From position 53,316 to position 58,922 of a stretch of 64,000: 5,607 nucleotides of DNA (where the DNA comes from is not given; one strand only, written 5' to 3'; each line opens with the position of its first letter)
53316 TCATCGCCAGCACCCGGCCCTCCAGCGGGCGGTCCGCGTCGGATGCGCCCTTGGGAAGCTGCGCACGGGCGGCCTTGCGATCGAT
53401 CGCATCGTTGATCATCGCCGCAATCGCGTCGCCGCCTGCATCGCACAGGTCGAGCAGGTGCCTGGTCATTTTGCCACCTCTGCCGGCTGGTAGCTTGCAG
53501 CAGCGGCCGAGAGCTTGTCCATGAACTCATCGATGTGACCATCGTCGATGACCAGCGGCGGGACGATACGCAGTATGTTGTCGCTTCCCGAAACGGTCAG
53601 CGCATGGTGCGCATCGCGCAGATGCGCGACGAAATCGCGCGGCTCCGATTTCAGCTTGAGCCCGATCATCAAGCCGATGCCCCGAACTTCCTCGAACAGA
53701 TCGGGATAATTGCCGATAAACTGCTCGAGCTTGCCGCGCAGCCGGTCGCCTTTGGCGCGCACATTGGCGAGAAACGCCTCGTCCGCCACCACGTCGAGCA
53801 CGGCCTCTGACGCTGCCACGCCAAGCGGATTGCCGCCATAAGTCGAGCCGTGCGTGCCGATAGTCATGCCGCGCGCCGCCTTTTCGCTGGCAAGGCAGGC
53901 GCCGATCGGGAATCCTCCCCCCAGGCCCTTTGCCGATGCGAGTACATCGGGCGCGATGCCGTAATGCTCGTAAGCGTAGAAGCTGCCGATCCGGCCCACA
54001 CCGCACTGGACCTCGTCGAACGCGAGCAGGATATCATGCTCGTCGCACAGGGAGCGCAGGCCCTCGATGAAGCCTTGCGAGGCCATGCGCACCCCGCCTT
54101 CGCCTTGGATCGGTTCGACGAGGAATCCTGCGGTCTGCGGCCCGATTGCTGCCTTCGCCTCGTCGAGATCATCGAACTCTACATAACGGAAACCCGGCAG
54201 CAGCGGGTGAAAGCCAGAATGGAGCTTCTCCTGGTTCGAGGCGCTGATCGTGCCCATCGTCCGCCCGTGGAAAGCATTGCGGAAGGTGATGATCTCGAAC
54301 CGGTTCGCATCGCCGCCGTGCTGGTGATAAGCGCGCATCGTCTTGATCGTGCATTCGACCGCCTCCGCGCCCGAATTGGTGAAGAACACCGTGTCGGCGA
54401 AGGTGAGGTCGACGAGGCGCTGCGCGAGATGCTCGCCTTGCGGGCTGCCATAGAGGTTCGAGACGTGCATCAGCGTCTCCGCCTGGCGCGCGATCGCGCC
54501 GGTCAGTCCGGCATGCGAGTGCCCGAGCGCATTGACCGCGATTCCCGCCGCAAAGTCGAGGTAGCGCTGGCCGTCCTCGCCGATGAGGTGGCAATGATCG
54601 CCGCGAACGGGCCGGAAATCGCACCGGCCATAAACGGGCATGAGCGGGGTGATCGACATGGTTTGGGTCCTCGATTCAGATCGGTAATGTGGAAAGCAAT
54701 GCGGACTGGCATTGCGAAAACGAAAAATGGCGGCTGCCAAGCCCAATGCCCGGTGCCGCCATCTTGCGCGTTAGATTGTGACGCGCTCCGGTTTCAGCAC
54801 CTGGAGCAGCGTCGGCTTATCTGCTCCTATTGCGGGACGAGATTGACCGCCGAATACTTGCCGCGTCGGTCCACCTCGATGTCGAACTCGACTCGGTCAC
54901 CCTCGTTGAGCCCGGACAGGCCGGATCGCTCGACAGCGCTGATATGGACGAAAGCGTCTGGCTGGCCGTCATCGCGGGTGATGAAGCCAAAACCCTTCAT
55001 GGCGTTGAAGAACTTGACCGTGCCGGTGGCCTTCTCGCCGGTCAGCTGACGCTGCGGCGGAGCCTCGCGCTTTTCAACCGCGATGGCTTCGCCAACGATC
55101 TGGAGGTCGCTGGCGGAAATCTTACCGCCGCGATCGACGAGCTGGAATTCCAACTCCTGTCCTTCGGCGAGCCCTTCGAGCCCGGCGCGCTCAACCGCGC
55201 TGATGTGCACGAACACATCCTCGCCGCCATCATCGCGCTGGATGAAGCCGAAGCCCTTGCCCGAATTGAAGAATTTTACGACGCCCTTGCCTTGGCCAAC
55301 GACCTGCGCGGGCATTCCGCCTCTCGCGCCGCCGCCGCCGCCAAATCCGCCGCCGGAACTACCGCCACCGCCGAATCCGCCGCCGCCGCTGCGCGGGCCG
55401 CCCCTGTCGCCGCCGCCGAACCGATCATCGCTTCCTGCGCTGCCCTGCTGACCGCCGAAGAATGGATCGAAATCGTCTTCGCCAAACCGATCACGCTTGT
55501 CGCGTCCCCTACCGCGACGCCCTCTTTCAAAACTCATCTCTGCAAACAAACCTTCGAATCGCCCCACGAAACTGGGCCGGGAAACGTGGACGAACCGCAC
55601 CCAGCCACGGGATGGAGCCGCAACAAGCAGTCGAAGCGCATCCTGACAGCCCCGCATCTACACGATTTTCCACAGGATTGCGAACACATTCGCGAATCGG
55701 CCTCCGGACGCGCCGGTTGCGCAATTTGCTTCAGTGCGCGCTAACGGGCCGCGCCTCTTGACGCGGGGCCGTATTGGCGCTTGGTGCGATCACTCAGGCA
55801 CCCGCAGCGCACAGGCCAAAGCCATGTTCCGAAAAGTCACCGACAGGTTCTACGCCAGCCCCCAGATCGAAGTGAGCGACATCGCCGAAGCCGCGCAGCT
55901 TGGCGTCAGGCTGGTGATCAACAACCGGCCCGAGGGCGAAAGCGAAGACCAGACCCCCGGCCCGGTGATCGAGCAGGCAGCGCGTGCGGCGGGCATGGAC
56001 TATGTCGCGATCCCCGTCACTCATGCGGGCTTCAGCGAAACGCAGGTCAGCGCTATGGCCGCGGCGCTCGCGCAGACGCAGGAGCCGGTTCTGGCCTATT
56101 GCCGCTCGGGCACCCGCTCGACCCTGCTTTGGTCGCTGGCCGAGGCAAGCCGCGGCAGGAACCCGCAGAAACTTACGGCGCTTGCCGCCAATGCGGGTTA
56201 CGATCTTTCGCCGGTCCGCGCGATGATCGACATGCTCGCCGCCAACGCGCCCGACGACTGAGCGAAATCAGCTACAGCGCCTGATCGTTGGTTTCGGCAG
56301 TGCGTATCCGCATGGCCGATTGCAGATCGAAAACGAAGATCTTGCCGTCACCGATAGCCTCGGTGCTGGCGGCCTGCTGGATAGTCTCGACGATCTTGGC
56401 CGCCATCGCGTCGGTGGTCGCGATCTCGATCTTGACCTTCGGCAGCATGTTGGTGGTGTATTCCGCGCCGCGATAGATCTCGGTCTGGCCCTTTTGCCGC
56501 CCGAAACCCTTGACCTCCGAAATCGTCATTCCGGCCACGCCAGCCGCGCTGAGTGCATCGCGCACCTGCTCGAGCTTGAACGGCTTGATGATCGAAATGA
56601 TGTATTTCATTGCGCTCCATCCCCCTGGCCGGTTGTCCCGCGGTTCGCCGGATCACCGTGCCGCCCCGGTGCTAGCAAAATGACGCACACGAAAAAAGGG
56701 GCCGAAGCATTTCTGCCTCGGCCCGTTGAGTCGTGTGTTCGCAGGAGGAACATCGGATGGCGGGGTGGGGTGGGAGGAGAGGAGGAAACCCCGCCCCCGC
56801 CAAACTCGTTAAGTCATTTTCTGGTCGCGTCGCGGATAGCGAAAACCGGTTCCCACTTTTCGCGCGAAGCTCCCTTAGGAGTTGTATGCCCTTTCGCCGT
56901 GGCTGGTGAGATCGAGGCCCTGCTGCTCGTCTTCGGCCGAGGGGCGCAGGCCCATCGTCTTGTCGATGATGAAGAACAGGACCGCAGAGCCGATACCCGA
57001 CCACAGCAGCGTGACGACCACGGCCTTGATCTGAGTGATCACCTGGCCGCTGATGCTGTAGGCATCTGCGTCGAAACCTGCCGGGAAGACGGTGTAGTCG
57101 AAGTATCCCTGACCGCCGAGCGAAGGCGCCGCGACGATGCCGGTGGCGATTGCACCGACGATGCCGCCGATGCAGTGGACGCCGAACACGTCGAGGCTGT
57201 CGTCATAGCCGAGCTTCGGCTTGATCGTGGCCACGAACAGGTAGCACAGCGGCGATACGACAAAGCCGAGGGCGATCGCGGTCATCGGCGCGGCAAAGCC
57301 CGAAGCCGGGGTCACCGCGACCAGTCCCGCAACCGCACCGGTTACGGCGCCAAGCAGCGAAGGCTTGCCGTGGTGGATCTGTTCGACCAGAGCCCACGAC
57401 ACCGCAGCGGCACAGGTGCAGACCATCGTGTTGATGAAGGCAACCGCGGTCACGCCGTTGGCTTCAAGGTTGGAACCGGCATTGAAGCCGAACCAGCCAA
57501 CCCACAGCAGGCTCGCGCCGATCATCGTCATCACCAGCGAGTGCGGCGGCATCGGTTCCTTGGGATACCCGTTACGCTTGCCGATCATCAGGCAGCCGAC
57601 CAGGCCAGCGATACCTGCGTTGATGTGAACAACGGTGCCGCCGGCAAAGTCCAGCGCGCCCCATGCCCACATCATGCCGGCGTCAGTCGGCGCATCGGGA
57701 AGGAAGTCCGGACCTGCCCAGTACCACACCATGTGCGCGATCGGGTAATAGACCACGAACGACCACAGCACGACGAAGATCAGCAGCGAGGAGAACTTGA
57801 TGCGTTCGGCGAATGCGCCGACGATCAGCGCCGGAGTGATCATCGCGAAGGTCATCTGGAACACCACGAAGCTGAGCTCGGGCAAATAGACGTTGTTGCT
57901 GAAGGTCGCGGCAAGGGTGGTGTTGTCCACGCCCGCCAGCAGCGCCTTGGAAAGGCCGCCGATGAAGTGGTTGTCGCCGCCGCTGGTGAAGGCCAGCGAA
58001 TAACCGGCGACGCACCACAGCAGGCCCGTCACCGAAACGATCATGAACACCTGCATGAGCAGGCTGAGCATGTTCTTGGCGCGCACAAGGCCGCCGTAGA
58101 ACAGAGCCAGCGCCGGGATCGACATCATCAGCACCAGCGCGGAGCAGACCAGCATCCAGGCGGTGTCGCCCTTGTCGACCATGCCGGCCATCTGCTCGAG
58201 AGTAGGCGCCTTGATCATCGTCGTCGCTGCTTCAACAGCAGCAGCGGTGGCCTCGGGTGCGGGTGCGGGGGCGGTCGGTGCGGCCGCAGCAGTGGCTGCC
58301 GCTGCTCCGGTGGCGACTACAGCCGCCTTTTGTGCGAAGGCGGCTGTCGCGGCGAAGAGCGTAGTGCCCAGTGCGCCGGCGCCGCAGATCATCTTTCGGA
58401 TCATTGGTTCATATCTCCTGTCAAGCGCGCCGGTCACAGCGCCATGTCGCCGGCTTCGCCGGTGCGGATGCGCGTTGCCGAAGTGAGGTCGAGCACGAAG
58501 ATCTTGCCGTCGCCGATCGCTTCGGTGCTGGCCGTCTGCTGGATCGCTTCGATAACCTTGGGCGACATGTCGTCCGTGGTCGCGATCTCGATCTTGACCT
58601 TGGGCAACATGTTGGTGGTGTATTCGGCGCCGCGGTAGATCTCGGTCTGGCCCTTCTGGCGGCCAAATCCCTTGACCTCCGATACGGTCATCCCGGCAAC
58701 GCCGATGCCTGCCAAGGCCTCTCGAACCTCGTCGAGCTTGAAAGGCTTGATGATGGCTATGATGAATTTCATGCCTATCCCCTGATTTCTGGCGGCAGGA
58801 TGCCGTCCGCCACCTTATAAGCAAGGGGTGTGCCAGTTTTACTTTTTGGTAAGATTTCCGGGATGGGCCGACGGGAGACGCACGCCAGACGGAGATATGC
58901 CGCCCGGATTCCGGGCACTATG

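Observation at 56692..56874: Candidate nitrogen-regulated anti-SD small RNA in the amtB 3' region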

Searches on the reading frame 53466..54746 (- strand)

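Call 6: search_protein_families(library=ncbifam, proteins=[window:53466-54746:-])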
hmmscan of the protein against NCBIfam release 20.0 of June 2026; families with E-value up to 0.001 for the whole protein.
window:53466-54746:- (426 aa): 69 families (the best 25 are shown)
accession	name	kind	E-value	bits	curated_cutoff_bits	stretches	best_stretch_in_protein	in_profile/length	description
NF002325.0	PRK01278.1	subfamily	1.4e-175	583.7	372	1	30-421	1-391/395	acetylornithine transaminase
TIGR00707.1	argD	subfamily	3.2e-137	457.4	410.05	1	35-415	2-379/381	acetylornithine/succinylornithine family transaminase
NF003468.0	PRK05093.1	subfamily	1.4e-123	412.6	522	1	35-418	16-401/405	acetylornithine/succinyldiaminopimelate transaminase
TIGR03246.1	arg_catab_astC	subfamily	6.1e-121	404.1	609.95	1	35-417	10-394/397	acetylornithine/succinylornithine family transaminase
NF002874.0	PRK03244.1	equivalog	1.4e-118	396.1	457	1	31-418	14-394/399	acetylornithine transaminase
NF009047.0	PRK12381.1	subfamily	8.6e-116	387.1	630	1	35-419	14-400/406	bifunctional succinylornithine transaminase/acetylornithine transaminase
NF002797.0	PRK02936.1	equivalog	1.8e-110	369.3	496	1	34-415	3-376/385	acetylornithine transaminase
NF003397.0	PRK04612.1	equivalog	3.1e-96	322.7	735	1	35-419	15-404/408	acetylornithine transaminase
NF002985.0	PRK03715.1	equivalog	5.9e-94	315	568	1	28-414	4-389/395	acetylornithine transaminase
NF003273.0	PRK04260.1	equivalog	1e-93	313.9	616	1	34-409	3-368/376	acetylornithine transaminase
NF005993.0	PRK08117.1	subfamily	1.8e-88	297.1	574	2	204-418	207-429/433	aspartate aminotransferase family protein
NF004426.0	PRK05769.1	equivalog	2.9e-87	293.3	552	2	205-413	222-434/441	acetyl ornithine aminotransferase family protein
NF003145.0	PRK04073.1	equivalog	3.6e-83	279.3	656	1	57-413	37-392/396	ornithine--oxo-acid transaminase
NF042418.1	LysJ_Th_th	equivalog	4.2e-79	266.2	700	1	38-408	14-377/386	[LysW]-aminoadipate semialdehyde transaminase LysJ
NF045491.1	LysJ_Sulfobales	equivalog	4.5e-79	266.1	700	1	36-410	4-371/386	[LysW]-aminoadipate semialdehyde/glutamate semialdehyde transaminase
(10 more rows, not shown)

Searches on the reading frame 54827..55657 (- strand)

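Call 6: search_protein_families(library=ncbifam, proteins=[window:54827-55657:-])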
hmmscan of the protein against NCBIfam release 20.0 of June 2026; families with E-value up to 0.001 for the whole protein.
window:54827-55657:- (276 aa): 11 families
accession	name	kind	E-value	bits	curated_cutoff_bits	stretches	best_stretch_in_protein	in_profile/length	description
NF049933.1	TransAntitermCspE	equivalog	3.4e-40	136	120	2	209-273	3-66/69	transcription antiterminator/RNA stability regulator CspE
NF007062.0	PRK09507.1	subfamily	5.3e-38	128.8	133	2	124-182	5-63/69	transcription antiterminator/RNA stability regulator CspE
NF007679.0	PRK10354.1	subfamily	7.1e-37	125.6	130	2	208-267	3-62/70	RNA chaperone/antiterminator CspA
NF008190.0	PRK10943.1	subfamily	5.9e-36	122.2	137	2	209-273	3-66/69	cold shock-like protein CspC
NF007378.0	PRK09890.1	equivalog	6.7e-35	119.2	144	2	208-273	3-67/70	cold shock protein CspG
TIGR02381.1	cspD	equivalog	9e-31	105.6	115.4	2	210-272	2-63/68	cold shock domain-containing protein CspD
NF007405.0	PRK09937.1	equivalog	2.4e-26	91.7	152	2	124-179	3-57/74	cold shock-like protein CspD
NF011574.0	PRK14998.1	equivalog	2.6e-26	91.6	147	2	211-271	3-63/73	cold shock-like protein CspD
NF038236.1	retron_eff_Se72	equivalog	1.1e-22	79.7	82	2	212-271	1-57/62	retron Se72 family effector protein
NF012007.0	PRK15463.1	subfamily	6.2e-19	67.6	111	2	208-266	3-61/70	cold shock-like protein CspF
NF012008.0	PRK15464.1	equivalog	2.8e-13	49.8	141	2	208-260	3-55/70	cold shock-like protein CspH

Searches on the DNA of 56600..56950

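Call 14: search_rna_families(source=window, start=56600, end=56950, threshold=evalue, max_evalue=10, show_alignments=3)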
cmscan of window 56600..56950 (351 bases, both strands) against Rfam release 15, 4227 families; matches with E-value up to 10: 11.
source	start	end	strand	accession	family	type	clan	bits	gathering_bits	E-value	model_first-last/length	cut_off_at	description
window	56817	56877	-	RF02599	BASRCI408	Gene; sRNA;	-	21.5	398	0.001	351-410/435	no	Brucella sRNA CI408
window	56693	56805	-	RF02344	ar14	Gene; sRNA;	-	20.7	58.8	0.065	1-123/123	no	Alphaproteobacterial ar14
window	56700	56721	-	RF01330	CRISPR-DR16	Gene; CRISPR;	-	17.6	35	0.22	6-27/37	no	CRISPR RNA direct repeat element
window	56691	56804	-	RF02346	ar35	Gene; sRNA;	-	17.6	45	0.33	1-144/144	no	Alphaproteobacterial sRNA ar35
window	56699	56724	+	RF02346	ar35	Gene; sRNA;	-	16.6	45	0.56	111-136/144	no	Alphaproteobacterial sRNA ar35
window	56600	56629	-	RF01088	TLS-PK5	Cis-reg;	-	16.2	70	3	1-30/68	3'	Pseudoknot of tRNA-like structure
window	56684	56758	-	RF00519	suhB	Gene; sRNA;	CL00108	15.5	41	0.95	1-77/77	no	Makes More Granules Regulator RNA (mmgR)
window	56760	56811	+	RF03778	mir-483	Gene; miRNA;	-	14.5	60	5.3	1-75/75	no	mir-483 microRNA precursor family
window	56689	56802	+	RF00516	ylbH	Cis-reg; leader;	-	13.4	50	1.7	1-122/122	no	ylbH leader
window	56759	56810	+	RF01918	mir-1249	Gene; miRNA;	-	12.6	83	9.1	1-75/75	no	mir-1249 microRNA precursor family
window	56816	56878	-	RF00382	DnaX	Cis-reg; frameshift_element;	-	11.3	35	5.7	1-65/65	no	DnaX ribosomal frameshifting element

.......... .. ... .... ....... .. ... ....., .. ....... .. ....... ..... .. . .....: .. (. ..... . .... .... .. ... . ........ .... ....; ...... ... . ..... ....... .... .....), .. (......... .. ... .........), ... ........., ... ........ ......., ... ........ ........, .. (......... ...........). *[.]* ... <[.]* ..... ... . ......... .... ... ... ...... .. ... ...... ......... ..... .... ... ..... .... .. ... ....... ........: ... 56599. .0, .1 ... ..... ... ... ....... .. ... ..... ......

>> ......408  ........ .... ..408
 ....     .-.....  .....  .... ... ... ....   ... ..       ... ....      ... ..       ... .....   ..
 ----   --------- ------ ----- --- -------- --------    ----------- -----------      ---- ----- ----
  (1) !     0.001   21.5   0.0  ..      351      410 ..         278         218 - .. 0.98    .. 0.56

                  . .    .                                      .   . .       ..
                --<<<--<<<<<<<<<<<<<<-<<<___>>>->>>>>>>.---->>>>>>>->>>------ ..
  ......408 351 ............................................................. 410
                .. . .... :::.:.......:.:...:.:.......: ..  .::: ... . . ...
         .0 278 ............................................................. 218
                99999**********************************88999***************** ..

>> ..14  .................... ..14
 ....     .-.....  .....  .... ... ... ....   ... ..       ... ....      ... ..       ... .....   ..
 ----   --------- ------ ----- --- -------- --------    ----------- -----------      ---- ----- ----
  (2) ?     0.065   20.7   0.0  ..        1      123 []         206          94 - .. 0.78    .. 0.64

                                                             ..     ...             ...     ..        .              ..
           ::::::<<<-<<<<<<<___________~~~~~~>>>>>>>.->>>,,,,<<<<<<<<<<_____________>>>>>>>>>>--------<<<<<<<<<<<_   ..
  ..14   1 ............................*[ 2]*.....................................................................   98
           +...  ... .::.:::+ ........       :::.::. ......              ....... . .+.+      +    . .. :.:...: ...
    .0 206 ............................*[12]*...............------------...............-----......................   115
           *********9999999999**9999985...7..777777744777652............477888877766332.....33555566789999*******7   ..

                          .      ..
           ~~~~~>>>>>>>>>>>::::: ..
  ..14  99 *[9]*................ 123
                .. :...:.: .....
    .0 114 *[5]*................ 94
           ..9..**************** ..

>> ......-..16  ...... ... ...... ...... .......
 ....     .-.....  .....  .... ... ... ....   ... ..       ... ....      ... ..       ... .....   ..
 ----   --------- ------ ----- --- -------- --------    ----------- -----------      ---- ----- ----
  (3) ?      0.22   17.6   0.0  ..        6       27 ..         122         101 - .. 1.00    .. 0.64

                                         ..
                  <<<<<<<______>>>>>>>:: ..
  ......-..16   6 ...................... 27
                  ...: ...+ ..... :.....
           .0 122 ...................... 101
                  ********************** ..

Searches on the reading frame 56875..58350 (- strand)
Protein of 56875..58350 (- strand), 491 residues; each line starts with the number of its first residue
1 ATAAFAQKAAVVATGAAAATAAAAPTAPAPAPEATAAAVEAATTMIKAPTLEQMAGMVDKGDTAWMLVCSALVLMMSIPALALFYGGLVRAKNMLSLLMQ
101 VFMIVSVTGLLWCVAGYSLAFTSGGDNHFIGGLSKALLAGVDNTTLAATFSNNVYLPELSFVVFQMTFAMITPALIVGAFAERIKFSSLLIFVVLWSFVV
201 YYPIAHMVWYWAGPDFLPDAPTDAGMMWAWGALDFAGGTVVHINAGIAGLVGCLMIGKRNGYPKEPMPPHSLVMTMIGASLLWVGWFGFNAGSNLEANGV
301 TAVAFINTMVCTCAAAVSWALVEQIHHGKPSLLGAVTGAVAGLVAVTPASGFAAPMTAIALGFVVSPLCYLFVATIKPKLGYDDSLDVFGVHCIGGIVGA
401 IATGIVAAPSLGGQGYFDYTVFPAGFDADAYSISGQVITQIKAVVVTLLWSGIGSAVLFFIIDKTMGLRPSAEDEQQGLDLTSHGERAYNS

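Call 6: search_protein_families(library=ncbifam, proteins=[window:56875-58350:-])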
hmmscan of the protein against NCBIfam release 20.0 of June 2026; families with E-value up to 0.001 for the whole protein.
window:56875-58350:- (491 aa): 3 families
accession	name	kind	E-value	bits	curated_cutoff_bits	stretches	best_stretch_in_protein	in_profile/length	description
NF007947.0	PRK10666.1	equivalog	1.5e-130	436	657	1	42-490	10-427/428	ammonium transporter AmtB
TIGR00836.1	amt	subfamily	8.1e-128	426.8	343.3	1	62-489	1-406/406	ammonium transporter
TIGR03644.1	marine_trans_1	hypoth_equivalog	5.6e-57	193.4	514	1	62-490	4-402/404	probable ammonium transporter, marine subtype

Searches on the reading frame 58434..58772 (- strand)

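Call 6: search_protein_families(library=ncbifam, proteins=[window:58434-58772:-])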
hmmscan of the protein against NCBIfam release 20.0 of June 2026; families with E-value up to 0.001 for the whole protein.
window:58434-58772:- (112 aa): 2 families
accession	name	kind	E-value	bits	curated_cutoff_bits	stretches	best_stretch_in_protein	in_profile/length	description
NF007946.0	PRK10665.1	equivalog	9.9e-47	158.3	181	1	1-112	1-112/112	P-II family nitrogen regulator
NF008111.0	PRK10858.1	equivalog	2.8e-46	156.5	202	1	1-111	1-111/112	nitrogen regulatory protein P-II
